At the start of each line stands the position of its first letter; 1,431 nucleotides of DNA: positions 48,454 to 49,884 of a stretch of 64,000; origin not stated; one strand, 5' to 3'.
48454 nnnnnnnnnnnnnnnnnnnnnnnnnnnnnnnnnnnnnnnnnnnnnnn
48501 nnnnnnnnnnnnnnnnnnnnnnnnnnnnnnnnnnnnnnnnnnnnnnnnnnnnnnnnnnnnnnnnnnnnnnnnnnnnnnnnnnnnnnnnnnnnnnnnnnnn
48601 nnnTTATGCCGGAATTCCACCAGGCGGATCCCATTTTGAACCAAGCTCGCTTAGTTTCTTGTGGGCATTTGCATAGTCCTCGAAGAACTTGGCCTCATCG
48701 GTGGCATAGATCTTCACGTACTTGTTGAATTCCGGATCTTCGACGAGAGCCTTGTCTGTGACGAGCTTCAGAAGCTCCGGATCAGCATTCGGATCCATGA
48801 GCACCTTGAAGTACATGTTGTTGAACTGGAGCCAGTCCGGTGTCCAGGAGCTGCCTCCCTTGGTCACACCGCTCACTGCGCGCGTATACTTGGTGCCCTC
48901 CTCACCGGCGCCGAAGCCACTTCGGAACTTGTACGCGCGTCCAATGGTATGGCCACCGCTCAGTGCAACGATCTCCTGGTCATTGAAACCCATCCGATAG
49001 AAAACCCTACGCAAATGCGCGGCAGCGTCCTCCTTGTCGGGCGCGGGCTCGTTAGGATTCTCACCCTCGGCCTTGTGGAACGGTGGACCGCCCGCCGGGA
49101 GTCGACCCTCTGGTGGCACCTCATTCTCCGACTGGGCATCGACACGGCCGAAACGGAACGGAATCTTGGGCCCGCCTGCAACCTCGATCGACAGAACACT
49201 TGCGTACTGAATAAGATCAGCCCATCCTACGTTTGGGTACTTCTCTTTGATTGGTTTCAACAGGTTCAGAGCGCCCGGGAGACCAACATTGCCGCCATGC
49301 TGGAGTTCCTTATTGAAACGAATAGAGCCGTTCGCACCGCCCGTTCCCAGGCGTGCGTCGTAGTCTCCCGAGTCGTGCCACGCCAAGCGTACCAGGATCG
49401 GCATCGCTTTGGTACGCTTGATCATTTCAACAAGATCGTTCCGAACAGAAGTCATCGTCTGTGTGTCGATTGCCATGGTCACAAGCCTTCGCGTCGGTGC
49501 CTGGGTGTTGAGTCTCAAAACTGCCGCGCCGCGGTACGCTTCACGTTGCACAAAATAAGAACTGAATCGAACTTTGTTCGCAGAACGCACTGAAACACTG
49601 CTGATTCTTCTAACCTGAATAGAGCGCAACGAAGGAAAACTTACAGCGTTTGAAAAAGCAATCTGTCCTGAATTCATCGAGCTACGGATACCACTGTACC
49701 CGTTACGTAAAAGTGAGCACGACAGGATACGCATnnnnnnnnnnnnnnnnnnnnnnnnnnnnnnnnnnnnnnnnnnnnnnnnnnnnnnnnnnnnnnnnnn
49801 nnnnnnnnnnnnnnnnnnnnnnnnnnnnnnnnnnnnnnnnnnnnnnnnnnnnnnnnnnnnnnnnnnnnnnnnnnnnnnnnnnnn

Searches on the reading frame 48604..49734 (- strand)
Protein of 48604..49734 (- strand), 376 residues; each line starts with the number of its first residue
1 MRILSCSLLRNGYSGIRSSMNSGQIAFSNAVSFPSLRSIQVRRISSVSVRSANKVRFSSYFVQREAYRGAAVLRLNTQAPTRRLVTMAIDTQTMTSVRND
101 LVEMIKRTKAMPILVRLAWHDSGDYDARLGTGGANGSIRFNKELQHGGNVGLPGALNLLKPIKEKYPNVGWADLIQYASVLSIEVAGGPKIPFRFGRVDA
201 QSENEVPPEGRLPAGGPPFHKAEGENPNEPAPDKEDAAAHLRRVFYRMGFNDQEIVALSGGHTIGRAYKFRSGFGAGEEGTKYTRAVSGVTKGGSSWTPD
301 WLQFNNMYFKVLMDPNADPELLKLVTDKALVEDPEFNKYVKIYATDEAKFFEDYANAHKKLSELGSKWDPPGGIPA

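Call 17: search_protein_families(library=pfam, proteins=[window:48604-49734:-], max_evalue=0.001)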
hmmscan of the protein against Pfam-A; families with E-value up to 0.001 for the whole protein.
window:48604-49734:- (376 aa): 1 family
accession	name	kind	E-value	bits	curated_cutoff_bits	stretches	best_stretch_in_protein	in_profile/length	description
PF00141.28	peroxidase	-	3.6e-44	151.8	27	1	97-346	1-237/237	Peroxidase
